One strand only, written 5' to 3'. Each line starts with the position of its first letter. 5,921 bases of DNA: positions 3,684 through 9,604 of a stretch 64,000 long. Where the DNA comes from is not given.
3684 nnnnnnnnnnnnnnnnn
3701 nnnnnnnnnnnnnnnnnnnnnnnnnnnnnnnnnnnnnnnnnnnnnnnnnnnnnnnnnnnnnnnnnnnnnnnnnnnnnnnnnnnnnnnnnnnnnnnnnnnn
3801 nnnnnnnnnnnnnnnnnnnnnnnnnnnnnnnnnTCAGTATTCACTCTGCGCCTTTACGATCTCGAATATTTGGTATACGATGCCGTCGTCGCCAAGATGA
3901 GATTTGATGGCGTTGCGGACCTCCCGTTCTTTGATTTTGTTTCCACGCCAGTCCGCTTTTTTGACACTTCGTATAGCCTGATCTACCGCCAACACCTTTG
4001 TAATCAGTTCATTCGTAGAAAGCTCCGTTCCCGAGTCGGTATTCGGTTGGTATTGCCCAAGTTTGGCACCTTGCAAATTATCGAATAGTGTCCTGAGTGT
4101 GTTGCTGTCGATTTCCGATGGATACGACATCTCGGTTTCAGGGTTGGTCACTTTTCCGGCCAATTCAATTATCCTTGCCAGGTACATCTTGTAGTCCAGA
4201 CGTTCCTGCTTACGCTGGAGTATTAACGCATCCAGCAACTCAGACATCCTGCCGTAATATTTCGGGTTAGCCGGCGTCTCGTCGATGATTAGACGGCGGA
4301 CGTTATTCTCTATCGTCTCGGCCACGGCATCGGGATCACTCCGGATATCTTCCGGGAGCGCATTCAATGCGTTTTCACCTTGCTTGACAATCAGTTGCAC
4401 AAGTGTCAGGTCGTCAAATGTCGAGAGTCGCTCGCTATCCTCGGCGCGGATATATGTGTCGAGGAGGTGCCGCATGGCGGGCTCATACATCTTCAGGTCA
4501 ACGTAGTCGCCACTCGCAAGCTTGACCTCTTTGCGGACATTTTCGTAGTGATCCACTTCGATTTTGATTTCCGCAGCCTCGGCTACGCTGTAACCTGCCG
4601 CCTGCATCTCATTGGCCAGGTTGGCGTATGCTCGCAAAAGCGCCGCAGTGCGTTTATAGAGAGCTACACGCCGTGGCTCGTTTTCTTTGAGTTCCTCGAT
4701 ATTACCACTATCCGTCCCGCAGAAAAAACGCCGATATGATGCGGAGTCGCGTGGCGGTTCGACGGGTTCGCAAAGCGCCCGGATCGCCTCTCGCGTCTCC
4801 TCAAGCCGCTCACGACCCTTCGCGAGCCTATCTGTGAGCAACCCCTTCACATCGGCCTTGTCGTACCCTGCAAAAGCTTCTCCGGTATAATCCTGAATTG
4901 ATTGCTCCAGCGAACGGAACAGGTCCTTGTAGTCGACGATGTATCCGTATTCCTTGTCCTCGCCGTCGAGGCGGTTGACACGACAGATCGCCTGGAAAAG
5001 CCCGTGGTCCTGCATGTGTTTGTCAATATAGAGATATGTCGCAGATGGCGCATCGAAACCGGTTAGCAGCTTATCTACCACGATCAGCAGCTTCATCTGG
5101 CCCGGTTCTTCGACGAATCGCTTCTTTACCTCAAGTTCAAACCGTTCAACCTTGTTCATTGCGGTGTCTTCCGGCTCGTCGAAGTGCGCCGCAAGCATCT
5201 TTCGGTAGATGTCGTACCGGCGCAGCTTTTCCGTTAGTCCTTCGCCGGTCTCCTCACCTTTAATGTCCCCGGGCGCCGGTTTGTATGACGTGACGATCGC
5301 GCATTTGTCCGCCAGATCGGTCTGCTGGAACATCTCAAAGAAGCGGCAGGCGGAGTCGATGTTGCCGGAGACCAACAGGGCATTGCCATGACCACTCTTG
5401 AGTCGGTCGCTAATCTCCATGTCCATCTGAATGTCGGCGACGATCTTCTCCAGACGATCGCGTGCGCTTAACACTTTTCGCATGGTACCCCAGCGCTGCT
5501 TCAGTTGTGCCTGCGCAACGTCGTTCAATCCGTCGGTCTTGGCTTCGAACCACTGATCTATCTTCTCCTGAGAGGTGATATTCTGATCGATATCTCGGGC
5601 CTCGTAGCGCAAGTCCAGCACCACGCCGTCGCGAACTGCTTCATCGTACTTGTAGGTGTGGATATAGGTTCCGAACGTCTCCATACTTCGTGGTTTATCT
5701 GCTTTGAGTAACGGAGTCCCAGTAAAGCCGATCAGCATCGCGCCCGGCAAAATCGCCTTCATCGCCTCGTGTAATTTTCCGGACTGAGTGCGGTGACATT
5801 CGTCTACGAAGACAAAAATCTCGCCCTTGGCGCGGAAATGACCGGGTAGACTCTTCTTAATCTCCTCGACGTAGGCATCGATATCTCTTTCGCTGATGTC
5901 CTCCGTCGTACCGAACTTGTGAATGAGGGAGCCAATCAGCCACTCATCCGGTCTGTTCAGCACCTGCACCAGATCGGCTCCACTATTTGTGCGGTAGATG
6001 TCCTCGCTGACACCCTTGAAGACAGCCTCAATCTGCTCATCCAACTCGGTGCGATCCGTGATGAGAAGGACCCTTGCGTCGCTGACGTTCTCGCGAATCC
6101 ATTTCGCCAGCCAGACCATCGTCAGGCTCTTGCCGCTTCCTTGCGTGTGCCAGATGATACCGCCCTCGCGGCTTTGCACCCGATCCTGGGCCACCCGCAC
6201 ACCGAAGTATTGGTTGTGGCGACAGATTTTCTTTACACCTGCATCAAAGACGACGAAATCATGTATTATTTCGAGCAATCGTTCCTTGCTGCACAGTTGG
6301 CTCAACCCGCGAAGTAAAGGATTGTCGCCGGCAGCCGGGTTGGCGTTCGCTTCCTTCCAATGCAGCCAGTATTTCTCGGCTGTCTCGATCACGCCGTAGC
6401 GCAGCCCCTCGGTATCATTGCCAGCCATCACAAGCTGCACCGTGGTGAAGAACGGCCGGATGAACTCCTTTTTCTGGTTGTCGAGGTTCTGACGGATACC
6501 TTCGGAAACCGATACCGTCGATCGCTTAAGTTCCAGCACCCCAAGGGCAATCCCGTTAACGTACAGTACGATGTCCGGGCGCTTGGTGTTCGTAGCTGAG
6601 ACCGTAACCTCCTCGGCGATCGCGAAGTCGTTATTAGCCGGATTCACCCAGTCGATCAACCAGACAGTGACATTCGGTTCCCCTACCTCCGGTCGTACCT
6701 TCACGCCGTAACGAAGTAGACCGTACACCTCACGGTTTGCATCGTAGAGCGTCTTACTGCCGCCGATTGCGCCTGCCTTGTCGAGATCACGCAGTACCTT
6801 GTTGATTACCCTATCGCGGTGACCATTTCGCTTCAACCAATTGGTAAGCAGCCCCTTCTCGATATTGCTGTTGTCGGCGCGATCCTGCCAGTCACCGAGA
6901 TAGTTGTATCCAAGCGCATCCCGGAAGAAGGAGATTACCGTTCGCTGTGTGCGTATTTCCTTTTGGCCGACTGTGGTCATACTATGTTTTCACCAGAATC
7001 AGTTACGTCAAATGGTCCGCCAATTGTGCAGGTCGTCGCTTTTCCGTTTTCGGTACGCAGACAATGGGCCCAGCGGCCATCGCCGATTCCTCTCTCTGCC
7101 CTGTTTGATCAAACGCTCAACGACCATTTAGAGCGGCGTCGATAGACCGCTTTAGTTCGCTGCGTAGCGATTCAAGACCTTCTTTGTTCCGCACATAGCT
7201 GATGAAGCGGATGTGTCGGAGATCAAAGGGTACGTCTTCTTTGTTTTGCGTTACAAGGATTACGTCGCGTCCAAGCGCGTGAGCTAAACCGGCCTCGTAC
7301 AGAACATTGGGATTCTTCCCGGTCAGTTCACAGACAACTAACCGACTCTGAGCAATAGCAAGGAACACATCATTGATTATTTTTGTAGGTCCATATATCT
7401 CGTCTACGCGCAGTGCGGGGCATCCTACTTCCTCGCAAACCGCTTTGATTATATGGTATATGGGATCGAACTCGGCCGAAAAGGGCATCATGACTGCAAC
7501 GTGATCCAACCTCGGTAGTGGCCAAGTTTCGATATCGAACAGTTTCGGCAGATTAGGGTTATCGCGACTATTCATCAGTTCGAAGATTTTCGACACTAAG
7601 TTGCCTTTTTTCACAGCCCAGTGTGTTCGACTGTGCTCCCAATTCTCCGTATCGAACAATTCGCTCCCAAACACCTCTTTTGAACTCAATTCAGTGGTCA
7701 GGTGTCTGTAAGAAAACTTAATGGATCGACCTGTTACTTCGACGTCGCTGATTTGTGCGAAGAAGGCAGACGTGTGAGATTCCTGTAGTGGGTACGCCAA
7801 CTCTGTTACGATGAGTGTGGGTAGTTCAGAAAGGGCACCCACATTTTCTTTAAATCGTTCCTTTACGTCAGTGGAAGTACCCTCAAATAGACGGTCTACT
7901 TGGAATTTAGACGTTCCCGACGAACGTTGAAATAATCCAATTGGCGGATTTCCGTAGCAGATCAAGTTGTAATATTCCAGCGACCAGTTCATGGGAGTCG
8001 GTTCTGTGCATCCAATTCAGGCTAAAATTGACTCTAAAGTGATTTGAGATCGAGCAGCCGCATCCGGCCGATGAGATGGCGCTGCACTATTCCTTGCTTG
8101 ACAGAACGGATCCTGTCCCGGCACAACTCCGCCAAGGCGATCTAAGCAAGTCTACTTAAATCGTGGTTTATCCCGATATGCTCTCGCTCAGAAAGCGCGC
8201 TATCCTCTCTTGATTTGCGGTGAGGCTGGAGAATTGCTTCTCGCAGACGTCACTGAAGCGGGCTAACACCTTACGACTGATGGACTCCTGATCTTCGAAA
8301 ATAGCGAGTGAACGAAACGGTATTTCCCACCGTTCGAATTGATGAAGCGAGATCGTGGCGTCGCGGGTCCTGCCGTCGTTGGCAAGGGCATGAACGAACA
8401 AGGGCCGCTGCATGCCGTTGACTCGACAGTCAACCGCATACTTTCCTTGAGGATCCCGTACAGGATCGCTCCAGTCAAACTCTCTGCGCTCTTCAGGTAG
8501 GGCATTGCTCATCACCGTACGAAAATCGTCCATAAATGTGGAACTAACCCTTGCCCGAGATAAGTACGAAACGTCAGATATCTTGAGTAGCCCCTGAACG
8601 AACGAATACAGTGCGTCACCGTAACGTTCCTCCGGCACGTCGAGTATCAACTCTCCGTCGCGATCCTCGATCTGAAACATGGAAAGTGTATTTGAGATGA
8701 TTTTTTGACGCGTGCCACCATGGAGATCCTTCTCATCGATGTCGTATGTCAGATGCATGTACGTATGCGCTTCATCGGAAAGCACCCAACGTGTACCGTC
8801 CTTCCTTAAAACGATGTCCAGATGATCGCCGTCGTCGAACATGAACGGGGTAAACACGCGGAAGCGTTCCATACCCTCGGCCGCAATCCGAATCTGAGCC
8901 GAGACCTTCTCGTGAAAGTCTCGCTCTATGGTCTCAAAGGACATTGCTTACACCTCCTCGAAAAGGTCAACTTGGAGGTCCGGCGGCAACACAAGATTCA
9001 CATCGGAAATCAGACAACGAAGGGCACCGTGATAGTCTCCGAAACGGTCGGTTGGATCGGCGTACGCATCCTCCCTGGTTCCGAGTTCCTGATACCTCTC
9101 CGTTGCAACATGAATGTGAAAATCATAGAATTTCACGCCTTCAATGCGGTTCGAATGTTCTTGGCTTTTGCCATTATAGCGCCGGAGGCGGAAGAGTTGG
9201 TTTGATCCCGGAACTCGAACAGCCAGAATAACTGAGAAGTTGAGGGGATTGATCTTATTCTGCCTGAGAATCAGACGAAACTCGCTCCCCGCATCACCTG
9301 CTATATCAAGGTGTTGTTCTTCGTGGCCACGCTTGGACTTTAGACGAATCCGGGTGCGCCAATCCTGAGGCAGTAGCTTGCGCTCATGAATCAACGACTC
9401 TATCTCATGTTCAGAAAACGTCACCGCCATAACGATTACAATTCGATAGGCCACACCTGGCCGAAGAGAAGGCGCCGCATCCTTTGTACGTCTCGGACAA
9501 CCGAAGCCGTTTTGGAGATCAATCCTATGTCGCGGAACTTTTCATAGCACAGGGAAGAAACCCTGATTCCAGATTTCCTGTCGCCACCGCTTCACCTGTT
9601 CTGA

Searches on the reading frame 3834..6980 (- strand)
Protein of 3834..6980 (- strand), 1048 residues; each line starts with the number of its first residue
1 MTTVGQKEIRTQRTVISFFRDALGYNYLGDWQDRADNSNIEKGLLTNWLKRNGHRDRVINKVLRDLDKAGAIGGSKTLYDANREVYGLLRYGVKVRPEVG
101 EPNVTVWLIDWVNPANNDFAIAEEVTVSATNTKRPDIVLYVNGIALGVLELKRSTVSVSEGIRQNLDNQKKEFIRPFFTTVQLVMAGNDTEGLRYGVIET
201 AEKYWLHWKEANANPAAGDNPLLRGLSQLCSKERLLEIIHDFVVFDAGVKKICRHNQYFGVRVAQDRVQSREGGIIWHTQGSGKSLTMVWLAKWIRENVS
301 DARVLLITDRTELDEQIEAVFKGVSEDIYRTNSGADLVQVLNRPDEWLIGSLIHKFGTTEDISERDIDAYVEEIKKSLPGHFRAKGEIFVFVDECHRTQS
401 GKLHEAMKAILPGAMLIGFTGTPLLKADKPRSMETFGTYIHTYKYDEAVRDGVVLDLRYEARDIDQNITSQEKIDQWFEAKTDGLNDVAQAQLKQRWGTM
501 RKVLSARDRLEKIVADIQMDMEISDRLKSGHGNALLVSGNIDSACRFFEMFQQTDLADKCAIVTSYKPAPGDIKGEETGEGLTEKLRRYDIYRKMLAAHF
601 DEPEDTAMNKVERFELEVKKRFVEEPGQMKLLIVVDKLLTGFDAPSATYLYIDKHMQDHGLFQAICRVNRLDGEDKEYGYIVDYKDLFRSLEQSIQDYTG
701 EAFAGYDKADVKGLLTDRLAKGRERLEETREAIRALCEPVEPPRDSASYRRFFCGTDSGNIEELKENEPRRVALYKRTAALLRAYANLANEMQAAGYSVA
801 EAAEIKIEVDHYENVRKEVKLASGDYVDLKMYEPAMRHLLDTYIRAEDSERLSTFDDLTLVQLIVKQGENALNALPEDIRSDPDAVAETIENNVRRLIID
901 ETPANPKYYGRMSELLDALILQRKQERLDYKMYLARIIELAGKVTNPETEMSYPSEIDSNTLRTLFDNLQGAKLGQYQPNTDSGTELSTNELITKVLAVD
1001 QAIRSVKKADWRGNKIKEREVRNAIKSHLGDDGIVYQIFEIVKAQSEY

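Call 21: search_protein_families(library=pfam, proteins=[window:3834-6980:-], max_evalue=0.01)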
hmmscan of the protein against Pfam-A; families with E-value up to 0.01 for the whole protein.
window:3834-6980:- (1048 aa): 5 families
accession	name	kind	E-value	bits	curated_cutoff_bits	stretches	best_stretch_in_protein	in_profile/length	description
PF18766.7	SWI2_SNF2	-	7.2e-69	232.2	26.7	1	257-488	2-218/221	SWI2/SNF2 ATPase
PF04313.20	HSDR_N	-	1.7e-41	142.7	25.1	1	8-201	4-196/198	Type I restriction enzyme R protein N terminus (HSDR_N)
PF22679.2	T1R_D3-like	-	2.3e-36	126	27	1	532-686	3-158/158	Type I restriction enzyme subunit R domain 3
PF04851.21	ResIII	-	1.1e-17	64.8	22.5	1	263-423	15-162/164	Type III restriction enzyme, res subunit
PF00270.35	DEAD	-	0.0089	16.2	26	0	280-413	23-144/167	DEAD/DEAH box helicase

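Call 67: search_protein_families(library=padloc, proteins=[window:3834-6980:-], max_evalue=0.00001)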
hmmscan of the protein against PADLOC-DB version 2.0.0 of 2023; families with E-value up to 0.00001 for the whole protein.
window:3834-6980:- (1048 aa): 7 families
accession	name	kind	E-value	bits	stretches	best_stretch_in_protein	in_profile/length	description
PDLC03044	REase_I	-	0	1479.6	1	1-1045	1-1030/1034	Type I restriction enzyme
PDLC03041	REase_I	-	1.4e-101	339.1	2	226-942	284-986/1099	Type I restriction enzyme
PDLC03040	REase_I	-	3.9e-84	281.2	1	8-852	7-833/1029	Type I restriction enzyme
PDLC03048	REase_I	-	2.5e-65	219.2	1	23-788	20-757/976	Type I restriction enzyme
PDLC03046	REase_I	-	1.5e-30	103.9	2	120-462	119-494/1025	Type I restriction enzyme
PDLC03045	REase_I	-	3.5e-20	69.6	1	266-681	280-680/995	Type I restriction enzyme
PDLC03043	REase_I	-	8.5e-07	26.4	1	106-249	122-268/313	Type I restriction enzyme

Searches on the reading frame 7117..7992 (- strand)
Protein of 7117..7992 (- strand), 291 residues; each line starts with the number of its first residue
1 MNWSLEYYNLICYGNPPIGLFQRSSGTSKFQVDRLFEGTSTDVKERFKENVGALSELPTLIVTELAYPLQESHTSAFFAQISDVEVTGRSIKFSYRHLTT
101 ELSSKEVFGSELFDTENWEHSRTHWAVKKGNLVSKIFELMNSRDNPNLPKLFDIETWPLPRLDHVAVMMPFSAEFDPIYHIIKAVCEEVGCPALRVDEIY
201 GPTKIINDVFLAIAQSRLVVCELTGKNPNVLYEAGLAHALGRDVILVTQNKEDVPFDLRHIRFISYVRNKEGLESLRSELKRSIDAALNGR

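Call 21: search_protein_families(library=pfam, proteins=[window:7117-7992:-], max_evalue=0.01)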
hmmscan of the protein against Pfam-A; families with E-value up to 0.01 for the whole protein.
window:7117-7992:- (291 aa): 0 families

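Call 22: search_protein_families(library=ncbifam, proteins=[window:7117-7992:-], max_evalue=0.1)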
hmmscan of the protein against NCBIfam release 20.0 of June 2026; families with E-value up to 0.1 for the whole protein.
window:7117-7992:- (291 aa): 1 family
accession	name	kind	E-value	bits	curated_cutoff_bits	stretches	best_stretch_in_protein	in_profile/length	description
NF003347.0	PRK04374.1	equivalog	0.082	11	1567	0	170-277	695-796/869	[protein-PII] uridylyltransferase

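Call 67: search_protein_families(library=padloc, proteins=[window:7117-7992:-], max_evalue=0.00001)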
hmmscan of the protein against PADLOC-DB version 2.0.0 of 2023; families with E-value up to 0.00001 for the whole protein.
window:7117-7992:- (291 aa): 1 family
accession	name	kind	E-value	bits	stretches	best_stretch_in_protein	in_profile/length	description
PDLC00733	Effector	-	1.7e-08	31.7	1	181-282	266-369/388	TIR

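Call 69: search_solved_structures(query=window:7117-7992:-, max_evalue=1, show_alignments=2)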
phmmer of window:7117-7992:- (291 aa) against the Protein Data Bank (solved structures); distinct sequences matched with E-value up to 1: 0.

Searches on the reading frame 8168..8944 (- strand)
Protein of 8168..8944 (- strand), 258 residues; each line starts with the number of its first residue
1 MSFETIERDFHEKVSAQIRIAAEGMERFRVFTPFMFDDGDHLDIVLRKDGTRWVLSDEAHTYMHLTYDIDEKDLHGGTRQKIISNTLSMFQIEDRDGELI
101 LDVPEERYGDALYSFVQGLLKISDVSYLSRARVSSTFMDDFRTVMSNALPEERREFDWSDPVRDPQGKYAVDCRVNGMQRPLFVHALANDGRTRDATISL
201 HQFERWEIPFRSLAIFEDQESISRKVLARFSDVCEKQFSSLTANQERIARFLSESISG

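Call 21: search_protein_families(library=pfam, proteins=[window:8168-8944:-], max_evalue=0.01)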
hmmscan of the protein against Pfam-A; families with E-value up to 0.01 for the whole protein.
window:8168-8944:- (258 aa): 1 family
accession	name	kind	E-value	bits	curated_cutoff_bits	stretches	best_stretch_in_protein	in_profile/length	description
PF08861.15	DUF1828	-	1.7e-25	89.6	22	1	32-122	1-91/91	Domain of unknown function DUF1828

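Call 22: search_protein_families(library=ncbifam, proteins=[window:8168-8944:-], max_evalue=0.1)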
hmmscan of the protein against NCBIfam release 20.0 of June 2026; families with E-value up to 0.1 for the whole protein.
window:8168-8944:- (258 aa): 0 families

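Call 67: search_protein_families(library=padloc, proteins=[window:8168-8944:-], max_evalue=0.00001)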
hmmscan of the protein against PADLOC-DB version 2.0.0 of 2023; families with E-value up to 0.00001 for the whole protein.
window:8168-8944:- (258 aa): 2 families
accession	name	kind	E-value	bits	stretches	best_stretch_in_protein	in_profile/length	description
PDLC04539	PDC-M24B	-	1.2e-18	65.6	1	8-145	9-145/255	-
PDLC04540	PDC-M24B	-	3.5e-16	57.6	1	28-207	25-201/256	-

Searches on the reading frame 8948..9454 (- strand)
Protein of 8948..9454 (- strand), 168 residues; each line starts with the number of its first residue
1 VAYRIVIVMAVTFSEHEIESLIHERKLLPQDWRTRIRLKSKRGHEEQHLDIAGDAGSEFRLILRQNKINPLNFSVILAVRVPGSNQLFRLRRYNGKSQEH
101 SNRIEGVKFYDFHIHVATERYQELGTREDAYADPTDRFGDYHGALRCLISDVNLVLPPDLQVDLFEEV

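Call 3: search_protein_families(library=pfam, proteins=[window:8948-9454:-], max_evalue=1)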
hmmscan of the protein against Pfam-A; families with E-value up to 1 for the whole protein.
window:8948-9454:- (168 aa): 1 family
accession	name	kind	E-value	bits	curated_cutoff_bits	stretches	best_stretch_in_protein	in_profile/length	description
PF22398.1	DUF6978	-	3.7e-07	30.9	29.6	1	14-136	2-110/133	Family of unknown function (DUF6978)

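Call 4: search_protein_families(library=padloc, proteins=[window:8948-9454:-], max_evalue=1)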
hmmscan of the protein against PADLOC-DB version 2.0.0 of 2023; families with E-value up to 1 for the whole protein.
window:8948-9454:- (168 aa): 0 families

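Call 22: search_protein_families(library=ncbifam, proteins=[window:8948-9454:-], max_evalue=0.1)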
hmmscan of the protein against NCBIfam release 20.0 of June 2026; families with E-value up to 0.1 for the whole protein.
window:8948-9454:- (168 aa): 0 families
